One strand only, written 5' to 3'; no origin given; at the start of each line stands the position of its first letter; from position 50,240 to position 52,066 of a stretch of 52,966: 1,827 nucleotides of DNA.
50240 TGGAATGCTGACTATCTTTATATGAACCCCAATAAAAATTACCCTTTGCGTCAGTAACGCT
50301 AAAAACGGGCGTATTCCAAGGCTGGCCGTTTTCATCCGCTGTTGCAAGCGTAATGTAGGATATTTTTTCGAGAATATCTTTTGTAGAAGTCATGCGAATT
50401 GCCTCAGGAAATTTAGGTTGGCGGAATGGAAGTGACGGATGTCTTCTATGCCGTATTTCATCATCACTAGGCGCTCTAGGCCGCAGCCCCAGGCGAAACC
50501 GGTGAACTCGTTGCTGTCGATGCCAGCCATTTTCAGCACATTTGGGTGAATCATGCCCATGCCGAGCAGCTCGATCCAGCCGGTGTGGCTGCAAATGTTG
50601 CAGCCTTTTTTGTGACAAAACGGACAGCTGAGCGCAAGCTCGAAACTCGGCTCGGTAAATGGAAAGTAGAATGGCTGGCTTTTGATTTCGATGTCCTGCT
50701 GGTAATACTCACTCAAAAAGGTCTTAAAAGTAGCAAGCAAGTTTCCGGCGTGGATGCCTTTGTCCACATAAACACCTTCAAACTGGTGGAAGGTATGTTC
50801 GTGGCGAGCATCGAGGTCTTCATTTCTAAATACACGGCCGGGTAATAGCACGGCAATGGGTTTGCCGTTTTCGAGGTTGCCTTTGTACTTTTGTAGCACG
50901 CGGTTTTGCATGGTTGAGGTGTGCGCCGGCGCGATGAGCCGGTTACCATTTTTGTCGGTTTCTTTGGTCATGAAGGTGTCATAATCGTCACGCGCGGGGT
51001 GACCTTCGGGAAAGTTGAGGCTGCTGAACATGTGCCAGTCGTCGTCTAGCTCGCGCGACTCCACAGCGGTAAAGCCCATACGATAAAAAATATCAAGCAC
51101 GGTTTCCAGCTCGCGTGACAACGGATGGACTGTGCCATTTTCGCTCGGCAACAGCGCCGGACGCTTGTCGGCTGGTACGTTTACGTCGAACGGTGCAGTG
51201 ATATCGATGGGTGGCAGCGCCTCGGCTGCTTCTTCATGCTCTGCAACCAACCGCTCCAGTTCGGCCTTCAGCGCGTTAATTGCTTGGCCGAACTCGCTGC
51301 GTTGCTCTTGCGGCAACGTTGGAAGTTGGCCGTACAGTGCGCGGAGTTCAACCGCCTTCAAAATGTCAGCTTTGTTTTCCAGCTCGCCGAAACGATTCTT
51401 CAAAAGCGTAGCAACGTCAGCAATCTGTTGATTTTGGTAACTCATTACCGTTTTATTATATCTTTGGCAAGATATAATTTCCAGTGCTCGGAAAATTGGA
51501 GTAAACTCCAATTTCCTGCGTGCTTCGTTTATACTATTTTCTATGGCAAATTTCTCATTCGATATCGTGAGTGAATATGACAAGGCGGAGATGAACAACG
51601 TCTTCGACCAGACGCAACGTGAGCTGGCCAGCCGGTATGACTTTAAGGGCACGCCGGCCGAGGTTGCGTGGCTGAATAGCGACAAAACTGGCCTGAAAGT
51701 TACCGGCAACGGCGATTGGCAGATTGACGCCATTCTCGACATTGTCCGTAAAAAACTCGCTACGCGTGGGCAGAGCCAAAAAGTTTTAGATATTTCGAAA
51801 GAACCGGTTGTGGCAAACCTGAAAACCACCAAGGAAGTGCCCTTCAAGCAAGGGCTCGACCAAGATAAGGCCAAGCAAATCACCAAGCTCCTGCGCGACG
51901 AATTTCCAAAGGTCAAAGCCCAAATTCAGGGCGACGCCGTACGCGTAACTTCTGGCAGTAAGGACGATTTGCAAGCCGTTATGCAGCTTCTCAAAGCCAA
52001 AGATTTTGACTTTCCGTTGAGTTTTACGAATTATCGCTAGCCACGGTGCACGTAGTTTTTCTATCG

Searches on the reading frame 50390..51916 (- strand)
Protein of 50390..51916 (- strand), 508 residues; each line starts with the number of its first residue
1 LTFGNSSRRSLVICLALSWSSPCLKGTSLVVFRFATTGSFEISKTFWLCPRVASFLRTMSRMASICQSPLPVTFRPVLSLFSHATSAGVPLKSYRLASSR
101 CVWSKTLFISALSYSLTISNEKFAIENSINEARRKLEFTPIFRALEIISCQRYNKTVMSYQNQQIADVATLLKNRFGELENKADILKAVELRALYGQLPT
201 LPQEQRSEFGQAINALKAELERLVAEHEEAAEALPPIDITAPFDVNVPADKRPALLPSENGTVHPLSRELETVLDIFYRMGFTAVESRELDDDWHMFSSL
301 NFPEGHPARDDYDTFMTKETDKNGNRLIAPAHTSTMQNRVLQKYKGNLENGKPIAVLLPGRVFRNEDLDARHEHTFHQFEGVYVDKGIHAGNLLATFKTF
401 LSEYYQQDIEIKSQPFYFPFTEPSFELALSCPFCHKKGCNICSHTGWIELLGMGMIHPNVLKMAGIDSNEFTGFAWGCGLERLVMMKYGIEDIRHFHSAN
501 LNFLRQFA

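Call 97: search_protein_families(library=pfam, proteins=[window:50390-51916:-], max_evalue=0.0001)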
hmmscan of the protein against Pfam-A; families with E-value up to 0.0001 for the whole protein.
window:50390-51916:- (508 aa): 2 families
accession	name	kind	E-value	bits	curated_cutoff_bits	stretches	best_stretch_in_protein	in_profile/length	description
PF01409.25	tRNA-synt_2d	-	2.9e-78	263.2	19.8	1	258-507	11-246/246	tRNA synthetases class II core domain (F)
PF02912.23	Phe_tRNA-synt_N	-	2e-07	31.3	22.3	1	190-233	19-62/69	Aminoacyl tRNA synthetase class II, N-terminal domain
